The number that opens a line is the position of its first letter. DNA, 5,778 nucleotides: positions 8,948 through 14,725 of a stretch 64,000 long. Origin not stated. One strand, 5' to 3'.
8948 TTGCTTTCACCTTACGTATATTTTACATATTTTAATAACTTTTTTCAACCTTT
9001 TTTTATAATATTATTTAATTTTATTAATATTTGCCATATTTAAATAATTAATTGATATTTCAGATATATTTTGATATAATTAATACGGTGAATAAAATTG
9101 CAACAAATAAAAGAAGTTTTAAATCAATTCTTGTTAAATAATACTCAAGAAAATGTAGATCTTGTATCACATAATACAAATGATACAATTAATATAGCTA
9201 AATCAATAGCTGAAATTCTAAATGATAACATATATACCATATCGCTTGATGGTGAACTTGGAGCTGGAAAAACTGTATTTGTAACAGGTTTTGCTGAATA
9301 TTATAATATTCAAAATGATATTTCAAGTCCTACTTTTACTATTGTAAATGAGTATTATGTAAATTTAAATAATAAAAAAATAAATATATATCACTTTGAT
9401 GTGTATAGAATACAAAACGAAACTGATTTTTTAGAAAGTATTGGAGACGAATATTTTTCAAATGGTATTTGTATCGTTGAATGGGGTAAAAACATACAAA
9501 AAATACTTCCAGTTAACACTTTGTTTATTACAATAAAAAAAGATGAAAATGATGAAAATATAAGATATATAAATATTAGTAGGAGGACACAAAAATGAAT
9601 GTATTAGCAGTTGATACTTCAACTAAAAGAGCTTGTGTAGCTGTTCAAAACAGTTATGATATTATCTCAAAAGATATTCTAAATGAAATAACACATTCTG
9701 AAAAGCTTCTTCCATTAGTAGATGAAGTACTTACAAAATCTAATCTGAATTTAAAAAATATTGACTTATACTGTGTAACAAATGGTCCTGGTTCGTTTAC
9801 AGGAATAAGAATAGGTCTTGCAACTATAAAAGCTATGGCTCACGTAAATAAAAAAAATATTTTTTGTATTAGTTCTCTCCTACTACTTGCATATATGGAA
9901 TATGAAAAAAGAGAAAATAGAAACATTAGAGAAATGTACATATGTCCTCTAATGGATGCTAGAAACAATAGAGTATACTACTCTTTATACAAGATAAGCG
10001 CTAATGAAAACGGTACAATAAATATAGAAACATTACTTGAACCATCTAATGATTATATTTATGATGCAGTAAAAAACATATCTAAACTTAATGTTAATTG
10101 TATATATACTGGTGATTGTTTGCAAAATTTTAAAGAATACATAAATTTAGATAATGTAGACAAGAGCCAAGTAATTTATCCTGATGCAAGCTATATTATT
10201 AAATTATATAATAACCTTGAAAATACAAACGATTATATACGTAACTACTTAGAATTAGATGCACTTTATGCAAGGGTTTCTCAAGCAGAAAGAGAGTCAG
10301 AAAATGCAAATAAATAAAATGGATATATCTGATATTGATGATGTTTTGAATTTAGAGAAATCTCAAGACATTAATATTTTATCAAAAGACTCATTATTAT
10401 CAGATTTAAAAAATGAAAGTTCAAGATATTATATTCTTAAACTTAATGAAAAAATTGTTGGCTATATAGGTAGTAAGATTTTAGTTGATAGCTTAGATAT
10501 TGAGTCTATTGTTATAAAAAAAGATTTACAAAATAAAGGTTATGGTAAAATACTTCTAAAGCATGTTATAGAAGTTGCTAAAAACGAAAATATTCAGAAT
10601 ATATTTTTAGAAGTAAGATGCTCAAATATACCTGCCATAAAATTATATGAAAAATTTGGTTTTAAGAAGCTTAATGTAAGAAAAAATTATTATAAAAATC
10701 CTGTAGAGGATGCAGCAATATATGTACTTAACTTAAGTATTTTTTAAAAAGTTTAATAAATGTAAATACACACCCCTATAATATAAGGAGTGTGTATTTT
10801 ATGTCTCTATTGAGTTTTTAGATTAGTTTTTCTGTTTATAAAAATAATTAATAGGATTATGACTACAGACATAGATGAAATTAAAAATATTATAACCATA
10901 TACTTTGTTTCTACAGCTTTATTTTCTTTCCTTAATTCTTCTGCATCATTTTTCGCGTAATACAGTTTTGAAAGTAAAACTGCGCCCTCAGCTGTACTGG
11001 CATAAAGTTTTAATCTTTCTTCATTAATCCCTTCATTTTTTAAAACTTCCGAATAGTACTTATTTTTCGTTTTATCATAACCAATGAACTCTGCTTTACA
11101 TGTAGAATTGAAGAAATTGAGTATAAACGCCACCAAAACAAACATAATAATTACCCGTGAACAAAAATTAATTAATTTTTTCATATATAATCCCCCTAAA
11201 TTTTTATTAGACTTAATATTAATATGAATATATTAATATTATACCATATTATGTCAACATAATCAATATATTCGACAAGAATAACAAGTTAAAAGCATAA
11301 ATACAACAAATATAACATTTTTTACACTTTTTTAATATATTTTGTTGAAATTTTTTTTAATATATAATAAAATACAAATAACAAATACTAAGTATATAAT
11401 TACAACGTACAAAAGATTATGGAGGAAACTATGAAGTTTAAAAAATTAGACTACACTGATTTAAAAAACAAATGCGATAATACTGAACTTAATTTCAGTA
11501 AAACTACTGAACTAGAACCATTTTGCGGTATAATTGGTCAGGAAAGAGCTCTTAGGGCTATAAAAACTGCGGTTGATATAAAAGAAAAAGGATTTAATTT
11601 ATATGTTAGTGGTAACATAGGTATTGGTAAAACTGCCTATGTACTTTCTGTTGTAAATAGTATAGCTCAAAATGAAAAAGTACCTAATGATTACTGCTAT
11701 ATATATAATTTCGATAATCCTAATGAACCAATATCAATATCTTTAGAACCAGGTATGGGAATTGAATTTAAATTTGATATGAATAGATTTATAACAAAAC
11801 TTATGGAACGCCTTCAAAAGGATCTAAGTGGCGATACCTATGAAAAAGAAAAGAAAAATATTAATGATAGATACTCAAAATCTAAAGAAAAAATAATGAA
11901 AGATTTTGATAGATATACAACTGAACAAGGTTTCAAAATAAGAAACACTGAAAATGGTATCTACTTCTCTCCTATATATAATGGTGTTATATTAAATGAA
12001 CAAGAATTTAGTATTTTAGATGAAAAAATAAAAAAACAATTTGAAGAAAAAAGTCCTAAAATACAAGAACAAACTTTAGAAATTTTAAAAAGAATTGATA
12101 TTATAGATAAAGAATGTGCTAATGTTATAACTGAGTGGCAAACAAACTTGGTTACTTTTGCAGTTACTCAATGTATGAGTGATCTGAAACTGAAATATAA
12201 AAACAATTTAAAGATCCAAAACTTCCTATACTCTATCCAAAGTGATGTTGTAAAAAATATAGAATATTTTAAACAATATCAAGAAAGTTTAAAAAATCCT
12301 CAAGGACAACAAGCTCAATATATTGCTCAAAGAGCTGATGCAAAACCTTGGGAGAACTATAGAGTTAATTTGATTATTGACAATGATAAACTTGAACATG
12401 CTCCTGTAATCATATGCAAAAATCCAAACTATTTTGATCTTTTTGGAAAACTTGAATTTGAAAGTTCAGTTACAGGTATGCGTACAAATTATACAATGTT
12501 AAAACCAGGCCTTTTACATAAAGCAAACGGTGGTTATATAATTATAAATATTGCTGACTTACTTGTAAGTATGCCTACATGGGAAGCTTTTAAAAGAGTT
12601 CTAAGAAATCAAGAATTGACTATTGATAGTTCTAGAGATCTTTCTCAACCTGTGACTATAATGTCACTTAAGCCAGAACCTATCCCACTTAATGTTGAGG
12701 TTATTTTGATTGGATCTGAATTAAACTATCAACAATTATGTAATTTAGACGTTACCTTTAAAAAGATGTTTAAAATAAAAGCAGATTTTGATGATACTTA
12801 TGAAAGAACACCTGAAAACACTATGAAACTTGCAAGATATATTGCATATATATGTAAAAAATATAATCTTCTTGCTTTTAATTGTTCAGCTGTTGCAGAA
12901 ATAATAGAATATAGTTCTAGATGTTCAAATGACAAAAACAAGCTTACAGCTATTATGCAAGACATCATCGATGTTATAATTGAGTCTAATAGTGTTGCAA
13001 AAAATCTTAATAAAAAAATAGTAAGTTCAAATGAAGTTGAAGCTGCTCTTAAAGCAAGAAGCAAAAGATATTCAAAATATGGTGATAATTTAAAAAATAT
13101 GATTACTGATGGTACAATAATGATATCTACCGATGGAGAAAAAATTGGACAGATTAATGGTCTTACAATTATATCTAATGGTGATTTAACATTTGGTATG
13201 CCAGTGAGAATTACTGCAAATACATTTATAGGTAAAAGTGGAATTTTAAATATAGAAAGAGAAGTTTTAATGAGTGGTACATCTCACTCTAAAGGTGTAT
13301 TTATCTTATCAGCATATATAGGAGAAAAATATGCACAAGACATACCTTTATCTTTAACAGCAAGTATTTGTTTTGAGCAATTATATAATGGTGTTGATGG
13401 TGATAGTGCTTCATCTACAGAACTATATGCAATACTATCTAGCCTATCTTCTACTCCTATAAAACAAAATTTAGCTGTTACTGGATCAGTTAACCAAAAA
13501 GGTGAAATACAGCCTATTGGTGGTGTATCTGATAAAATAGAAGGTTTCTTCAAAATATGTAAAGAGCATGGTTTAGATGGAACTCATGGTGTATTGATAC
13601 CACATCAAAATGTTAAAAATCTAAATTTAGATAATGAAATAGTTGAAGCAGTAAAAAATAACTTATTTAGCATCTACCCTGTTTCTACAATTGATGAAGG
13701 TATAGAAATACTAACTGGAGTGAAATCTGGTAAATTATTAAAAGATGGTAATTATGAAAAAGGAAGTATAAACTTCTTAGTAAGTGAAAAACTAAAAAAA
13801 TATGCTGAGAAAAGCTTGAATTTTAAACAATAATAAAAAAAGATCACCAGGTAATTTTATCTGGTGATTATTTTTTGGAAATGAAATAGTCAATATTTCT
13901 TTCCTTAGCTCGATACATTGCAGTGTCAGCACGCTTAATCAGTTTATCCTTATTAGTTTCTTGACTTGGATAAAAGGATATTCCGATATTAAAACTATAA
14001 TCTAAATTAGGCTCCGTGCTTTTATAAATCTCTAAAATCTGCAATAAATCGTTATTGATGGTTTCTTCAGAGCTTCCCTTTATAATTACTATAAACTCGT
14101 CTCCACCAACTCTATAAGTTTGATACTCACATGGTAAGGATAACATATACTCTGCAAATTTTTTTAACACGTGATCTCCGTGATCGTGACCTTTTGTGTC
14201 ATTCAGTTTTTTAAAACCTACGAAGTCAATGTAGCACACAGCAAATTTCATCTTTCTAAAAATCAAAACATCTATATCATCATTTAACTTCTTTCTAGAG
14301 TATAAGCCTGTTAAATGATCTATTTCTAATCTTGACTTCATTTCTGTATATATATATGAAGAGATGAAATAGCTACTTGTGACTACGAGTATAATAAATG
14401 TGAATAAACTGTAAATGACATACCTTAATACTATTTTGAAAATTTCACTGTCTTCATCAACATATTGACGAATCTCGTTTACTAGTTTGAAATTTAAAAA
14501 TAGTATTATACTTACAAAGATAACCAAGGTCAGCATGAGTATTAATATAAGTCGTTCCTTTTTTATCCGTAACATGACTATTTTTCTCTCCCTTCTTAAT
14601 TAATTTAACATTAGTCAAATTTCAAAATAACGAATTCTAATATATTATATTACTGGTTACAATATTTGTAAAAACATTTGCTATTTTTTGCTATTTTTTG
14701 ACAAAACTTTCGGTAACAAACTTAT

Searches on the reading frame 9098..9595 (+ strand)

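Call 15: search_protein_families(library=pfam, proteins=[window:9098-9595:+], max_evalue=0.001)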
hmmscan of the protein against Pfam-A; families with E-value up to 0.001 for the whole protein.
window:9098-9595:+ (166 aa): 2 families
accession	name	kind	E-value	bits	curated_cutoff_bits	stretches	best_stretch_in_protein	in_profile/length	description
PF02367.23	TsaE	-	2.5e-35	121.7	26.6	1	25-152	2-124/128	Threonylcarbamoyl adenosine biosynthesis protein TsaE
PF07693.20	KAP_NTPase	-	1.7e-05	24.7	20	1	32-115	3-71/293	KAP family P-loop domain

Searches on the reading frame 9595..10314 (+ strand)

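Call 15: search_protein_families(library=pfam, proteins=[window:9595-10314:+], max_evalue=0.001)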
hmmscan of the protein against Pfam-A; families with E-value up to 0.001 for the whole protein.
window:9595-10314:+ (240 aa): 1 family
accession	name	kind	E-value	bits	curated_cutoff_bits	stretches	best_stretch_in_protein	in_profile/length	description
PF00814.31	TsaD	-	1.5e-23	84.3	24.8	1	33-139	28-133/264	tRNA N6-adenosine threonylcarbamoyltransferase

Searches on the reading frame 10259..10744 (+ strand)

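Call 15: search_protein_families(library=pfam, proteins=[window:10259-10744:+], max_evalue=0.001)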
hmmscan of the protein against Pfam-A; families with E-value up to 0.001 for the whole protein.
window:10259-10744:+ (162 aa): 7 families
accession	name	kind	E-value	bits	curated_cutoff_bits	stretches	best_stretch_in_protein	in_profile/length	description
PF00583.31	Acetyltransf_1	-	9.3e-22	77.9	20.7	1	38-135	16-116/116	Acetyltransferase (GNAT) family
PF13508.13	Acetyltransf_7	-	1.8e-14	54.3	27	1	54-137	2-84/84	Acetyltransferase (GNAT) domain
PF13673.13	Acetyltransf_10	-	3.4e-14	53.3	23.6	1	40-140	16-112/128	Acetyltransferase (GNAT) domain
PF13420.13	Acetyltransf_4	-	1.1e-12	48.7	24.3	1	45-146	39-145/155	Acetyltransferase (GNAT) domain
PF08445.16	FR47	-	9.8e-09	35.5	22.1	1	81-139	24-81/86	FR47-like protein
PF13302.13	Acetyltransf_3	-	9e-06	26.9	25.4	1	51-136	49-138/138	Acetyltransferase (GNAT) domain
PF12746.13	GNAT_acetyltran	-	0.00082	19.5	26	0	11-137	116-236/243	GNAT acetyltransferase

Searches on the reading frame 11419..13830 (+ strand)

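Call 15: search_protein_families(library=pfam, proteins=[window:11419-13830:+], max_evalue=0.001)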
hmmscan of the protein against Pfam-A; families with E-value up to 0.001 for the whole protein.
window:11419-13830:+ (804 aa): 4 families
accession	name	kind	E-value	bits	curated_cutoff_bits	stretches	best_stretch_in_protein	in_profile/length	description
PF13654.12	AAA_32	-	1.8e-43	148.1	21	1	327-458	2-133/133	LonB-like, AAA domain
PF20436.4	LonB_AAA-LID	-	9.3e-18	64.5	22.4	1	487-550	2-65/65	Archaeal LonB, AAA+ ATPase LID domain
PF20437.3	LonC_helical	-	2.4e-14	53.5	24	1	91-124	1-34/34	Lon-like LonC helical domain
PF05362.19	Lon_C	-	1.3e-10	41.6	21.1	1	660-763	108-200/205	Lon protease (S16) C-terminal proteolytic domain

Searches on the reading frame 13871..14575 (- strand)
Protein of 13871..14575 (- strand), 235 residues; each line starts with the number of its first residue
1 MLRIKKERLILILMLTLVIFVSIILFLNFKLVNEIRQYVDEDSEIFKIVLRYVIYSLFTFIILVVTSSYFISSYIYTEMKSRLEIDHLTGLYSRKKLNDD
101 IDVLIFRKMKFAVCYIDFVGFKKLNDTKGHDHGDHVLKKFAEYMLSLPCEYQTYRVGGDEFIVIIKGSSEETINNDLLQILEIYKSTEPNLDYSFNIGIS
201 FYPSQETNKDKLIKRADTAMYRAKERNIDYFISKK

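Call 15: search_protein_families(library=pfam, proteins=[window:13871-14575:-], max_evalue=0.001)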
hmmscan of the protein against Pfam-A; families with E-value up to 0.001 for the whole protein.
window:13871-14575:- (235 aa): 1 family
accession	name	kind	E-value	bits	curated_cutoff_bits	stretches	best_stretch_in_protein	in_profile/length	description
PF00990.26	GGDEF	-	3.2e-28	99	23.8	1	85-226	3-157/161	Diguanylate cyclase, GGDEF domain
